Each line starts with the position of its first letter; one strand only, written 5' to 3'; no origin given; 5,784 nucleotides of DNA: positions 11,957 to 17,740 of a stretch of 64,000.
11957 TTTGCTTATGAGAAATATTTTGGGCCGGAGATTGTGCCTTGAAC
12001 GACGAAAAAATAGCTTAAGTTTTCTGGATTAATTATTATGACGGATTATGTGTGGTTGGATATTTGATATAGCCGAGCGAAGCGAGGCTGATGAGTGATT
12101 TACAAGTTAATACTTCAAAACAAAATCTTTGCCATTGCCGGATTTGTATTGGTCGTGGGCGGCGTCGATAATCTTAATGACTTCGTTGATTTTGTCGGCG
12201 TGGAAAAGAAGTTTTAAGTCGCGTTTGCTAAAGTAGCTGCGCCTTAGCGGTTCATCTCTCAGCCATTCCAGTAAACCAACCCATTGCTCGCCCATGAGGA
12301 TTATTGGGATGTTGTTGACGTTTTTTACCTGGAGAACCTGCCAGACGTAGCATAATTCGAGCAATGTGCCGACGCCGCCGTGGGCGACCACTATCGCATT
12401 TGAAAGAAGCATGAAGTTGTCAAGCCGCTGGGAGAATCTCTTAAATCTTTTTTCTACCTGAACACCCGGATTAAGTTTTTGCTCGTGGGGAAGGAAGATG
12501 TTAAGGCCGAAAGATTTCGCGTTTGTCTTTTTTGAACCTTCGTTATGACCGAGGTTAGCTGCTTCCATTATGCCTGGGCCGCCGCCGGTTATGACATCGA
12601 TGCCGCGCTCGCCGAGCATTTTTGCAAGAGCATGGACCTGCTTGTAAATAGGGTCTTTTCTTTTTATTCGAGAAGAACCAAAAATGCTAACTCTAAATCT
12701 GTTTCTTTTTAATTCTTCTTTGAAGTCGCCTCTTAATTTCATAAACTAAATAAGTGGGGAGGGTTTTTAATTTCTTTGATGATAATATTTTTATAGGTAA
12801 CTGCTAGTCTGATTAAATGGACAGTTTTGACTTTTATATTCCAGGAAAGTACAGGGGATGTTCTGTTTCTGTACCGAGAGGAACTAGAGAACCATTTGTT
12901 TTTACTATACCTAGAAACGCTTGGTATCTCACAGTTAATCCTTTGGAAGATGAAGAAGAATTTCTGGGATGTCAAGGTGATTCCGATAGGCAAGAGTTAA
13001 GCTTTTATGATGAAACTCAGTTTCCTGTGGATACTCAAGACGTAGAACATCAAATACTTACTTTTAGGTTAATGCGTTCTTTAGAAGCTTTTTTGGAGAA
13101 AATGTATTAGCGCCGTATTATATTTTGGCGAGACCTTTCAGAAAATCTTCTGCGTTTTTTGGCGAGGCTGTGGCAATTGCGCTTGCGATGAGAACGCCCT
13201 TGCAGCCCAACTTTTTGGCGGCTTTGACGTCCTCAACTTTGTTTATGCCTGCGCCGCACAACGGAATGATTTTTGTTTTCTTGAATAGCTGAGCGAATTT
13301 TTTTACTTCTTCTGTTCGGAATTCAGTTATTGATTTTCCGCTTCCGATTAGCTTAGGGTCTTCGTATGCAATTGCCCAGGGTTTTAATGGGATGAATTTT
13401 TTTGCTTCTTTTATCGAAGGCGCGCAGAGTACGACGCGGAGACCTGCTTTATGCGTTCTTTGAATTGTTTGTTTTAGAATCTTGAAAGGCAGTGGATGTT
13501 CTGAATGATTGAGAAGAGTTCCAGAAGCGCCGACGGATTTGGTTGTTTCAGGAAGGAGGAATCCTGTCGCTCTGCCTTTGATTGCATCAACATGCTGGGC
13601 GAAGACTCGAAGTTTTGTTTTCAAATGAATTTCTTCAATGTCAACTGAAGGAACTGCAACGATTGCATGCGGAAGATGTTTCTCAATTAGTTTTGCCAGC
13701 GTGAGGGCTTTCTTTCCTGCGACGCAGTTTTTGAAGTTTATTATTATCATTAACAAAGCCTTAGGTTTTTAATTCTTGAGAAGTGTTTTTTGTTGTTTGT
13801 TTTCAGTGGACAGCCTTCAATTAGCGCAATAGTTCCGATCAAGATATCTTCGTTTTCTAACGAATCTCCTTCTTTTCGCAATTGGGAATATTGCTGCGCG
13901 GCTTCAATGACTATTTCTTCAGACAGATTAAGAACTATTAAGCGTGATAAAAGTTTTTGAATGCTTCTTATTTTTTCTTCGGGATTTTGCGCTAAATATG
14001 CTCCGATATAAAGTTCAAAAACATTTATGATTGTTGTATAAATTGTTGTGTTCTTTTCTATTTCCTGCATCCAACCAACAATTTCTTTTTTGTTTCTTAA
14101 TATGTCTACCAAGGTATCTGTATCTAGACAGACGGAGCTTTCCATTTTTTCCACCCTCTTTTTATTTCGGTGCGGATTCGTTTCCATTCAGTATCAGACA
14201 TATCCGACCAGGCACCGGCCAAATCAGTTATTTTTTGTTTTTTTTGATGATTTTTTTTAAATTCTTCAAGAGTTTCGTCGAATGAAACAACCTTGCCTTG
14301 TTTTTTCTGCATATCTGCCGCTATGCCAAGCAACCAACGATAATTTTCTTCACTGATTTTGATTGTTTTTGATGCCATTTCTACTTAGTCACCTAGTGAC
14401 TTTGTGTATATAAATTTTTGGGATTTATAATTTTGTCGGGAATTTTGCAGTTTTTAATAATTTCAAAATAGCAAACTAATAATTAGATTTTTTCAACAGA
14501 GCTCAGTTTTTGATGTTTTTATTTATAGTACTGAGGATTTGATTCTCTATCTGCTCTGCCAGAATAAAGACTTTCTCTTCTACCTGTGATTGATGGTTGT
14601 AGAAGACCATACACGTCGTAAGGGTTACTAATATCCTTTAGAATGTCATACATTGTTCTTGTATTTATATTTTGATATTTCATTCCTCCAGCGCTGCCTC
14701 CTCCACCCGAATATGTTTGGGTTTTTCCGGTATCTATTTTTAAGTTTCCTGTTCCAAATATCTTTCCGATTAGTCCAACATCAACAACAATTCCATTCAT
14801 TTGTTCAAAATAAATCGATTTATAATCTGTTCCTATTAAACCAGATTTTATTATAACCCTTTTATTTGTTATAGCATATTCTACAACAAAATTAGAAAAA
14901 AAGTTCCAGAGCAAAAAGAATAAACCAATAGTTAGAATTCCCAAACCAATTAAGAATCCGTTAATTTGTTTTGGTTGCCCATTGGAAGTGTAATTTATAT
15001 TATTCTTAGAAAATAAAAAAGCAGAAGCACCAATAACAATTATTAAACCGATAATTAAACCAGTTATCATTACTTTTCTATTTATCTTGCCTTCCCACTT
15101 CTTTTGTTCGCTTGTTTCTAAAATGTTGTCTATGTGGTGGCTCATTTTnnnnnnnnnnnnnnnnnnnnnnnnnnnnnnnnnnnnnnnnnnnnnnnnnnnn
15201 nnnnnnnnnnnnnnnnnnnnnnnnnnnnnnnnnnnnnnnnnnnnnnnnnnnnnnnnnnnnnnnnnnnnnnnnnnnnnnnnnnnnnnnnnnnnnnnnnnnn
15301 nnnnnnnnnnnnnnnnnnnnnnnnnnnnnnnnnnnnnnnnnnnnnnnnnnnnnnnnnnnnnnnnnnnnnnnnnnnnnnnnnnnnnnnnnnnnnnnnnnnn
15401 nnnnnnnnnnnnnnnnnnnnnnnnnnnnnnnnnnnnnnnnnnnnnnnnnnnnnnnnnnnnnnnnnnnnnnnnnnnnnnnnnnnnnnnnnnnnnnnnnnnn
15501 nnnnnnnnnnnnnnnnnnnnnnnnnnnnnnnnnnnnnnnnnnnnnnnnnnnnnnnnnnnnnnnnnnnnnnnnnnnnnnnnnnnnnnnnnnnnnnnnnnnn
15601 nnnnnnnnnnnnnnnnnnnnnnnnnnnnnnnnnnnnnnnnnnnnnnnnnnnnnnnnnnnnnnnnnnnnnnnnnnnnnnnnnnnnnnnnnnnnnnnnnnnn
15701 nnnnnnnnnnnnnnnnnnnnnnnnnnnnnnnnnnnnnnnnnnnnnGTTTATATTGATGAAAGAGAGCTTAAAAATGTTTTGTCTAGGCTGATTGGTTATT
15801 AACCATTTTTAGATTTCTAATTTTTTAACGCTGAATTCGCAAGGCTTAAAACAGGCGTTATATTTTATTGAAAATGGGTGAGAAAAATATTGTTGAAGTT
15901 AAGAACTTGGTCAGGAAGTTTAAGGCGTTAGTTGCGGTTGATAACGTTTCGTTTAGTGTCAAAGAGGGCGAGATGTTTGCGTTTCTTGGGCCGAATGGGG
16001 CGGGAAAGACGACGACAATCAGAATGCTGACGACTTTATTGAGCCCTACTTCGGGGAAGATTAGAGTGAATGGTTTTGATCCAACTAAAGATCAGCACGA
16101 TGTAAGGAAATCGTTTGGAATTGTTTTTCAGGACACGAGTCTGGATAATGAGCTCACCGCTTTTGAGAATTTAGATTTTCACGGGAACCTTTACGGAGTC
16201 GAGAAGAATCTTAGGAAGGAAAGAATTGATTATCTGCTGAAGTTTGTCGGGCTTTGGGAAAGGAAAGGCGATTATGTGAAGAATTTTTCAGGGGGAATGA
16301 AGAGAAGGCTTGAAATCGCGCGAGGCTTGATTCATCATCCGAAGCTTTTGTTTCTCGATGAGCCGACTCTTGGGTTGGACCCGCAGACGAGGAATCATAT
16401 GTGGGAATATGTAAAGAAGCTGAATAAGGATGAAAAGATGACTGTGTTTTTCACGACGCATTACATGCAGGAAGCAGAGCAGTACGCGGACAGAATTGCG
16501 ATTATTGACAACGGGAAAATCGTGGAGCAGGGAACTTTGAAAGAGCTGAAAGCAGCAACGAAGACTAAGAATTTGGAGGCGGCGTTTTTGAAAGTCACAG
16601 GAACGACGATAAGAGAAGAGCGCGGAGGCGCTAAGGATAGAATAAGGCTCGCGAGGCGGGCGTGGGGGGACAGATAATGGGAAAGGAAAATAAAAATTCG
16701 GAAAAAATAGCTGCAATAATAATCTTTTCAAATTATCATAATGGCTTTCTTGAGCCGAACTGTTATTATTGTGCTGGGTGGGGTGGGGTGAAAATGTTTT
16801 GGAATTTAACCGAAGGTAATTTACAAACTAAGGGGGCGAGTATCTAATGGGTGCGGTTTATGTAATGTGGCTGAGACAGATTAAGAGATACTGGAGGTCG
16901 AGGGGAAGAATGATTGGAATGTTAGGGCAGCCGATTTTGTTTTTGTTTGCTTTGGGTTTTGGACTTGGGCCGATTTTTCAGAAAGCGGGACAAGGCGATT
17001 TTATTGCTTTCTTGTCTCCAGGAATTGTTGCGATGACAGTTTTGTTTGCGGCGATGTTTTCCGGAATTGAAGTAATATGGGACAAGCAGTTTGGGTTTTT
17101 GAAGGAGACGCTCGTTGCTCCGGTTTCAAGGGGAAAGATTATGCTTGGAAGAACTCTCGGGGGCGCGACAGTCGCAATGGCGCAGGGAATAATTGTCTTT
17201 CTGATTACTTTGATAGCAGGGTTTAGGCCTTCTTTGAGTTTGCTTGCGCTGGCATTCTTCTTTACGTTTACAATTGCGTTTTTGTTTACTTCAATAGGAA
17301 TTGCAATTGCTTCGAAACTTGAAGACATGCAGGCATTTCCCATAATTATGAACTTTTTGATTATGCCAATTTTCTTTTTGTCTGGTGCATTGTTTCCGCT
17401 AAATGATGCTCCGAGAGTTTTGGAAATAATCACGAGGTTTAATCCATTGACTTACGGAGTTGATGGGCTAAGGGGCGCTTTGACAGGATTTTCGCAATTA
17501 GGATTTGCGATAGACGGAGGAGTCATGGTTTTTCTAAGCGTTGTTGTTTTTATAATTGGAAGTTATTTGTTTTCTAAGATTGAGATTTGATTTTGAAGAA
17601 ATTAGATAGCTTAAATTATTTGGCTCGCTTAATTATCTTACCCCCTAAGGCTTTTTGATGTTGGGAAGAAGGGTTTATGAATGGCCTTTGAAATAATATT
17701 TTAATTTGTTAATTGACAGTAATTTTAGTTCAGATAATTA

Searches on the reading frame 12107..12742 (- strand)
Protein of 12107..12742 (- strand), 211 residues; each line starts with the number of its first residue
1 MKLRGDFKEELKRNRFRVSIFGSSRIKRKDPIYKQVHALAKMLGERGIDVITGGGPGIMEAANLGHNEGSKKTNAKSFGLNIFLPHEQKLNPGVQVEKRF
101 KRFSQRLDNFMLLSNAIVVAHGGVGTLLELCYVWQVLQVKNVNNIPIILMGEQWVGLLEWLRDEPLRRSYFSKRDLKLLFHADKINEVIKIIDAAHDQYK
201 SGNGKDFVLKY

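Call 76: search_protein_families(library=pfam, proteins=[window:12107-12742:-], max_evalue=0.001)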
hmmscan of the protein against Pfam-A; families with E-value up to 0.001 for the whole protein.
window:12107-12742:- (211 aa): 2 families
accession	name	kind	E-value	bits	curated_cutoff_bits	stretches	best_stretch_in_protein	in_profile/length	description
PF03641.19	Lysine_decarbox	-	3.6e-16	60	27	1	68-190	6-129/131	Possible lysine decarboxylase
PF18306.6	LDcluster4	-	6.4e-10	39.3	26.3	1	16-135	2-115/151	SLOG cluster4 family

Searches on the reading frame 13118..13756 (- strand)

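Call 76: search_protein_families(library=pfam, proteins=[window:13118-13756:-], max_evalue=0.001)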
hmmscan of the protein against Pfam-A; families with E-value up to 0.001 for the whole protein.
window:13118-13756:- (212 aa): 3 families
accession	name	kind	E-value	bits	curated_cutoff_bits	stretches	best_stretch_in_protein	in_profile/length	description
PF00121.24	TIM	-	2.6e-24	86.5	20.1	1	3-197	2-235/245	Triosephosphate isomerase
PF05690.20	ThiG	-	5.2e-05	23.1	23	1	137-198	155-211/247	Thiazole biosynthesis protein ThiG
PF03060.21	NMO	-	0.00015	21.7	28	1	95-207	126-238/331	Nitronate monooxygenase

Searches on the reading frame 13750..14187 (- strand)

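Call 76: search_protein_families(library=pfam, proteins=[window:13750-14187:-], max_evalue=0.001)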
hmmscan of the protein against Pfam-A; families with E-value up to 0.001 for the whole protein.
window:13750-14187:- (145 aa): 1 family
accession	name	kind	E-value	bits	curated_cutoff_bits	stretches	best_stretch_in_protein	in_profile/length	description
PF01850.27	PIN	-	2.6e-11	44.6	23.6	1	19-140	1-118/120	PIN domain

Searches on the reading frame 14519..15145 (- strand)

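Call 76: search_protein_families(library=pfam, proteins=[window:14519-15145:-], max_evalue=0.001)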
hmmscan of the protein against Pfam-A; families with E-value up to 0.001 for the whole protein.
window:14519-15145:- (208 aa): 1 family
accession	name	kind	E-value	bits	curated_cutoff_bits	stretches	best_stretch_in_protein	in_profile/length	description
PF03703.20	bPH_2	-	7.3e-11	42.6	22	1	89-142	5-58/78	Bacterial PH domain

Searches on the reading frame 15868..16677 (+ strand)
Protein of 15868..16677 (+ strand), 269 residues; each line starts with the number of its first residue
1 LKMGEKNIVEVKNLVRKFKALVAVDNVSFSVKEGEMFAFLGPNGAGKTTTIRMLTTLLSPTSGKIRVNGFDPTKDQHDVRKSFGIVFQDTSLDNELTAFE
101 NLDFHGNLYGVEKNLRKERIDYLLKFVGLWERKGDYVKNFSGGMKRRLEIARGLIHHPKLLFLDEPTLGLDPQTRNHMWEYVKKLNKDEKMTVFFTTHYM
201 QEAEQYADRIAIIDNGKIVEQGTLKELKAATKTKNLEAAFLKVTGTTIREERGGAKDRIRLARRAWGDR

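Call 23: search_protein_families(library=pfam, proteins=[window:15868-16677:+], max_evalue=0.01)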
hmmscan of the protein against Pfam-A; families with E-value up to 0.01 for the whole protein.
window:15868-16677:+ (269 aa): 9 families
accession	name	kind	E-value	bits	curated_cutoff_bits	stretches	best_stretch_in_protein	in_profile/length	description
PF00005.33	ABC_tran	-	5.8e-37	127.8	25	1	25-167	2-136/137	ABC transporter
PF13304.12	AAA_21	-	3.4e-09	37.6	27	2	140-198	238-298/304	AAA domain, putative AbiEii toxin, Type IV TA system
PF13175.12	AAA_15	-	1.3e-07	32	32.1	1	158-198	329-369/374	AAA ATPase domain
PF13476.12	AAA_23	-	8.7e-05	23.7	27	1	29-197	17-175/201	AAA domain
PF13555.12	AAA_29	-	9.7e-05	22.5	27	1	26-68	14-55/61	P-loop containing region of AAA domain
PF13401.12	AAA_22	-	0.00039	21.2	27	1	36-81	7-52/130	AAA domain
PF02463.25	SMC_N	-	0.00086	19.2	40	0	16-205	8-206/220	RecF/RecN/SMC N terminal domain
PF13604.12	AAA_30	-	0.0043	17.3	27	0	35-85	19-68/191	AAA domain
PF00004.35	AAA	-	0.0086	17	21.2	0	39-165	3-65/131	ATPase family associated with various cellular activities (AAA)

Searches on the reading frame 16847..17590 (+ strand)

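Call 23: search_protein_families(library=pfam, proteins=[window:16847-17590:+], max_evalue=0.01)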
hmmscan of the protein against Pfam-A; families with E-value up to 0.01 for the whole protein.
window:16847-17590:+ (247 aa): 3 families
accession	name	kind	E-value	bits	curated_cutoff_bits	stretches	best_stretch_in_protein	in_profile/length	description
PF01061.29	ABC2_membrane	-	9.6e-37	127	26.9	1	4-211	3-209/211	ABC-2 type transporter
PF12698.13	ABC2_membrane_3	-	1.7e-15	57.4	31.6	1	49-239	157-346/347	ABC-2 family transporter protein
PF12679.13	ABC2_membrane_2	-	0.00077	19.2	27.2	1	64-244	78-280/283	ABC-2 family transporter protein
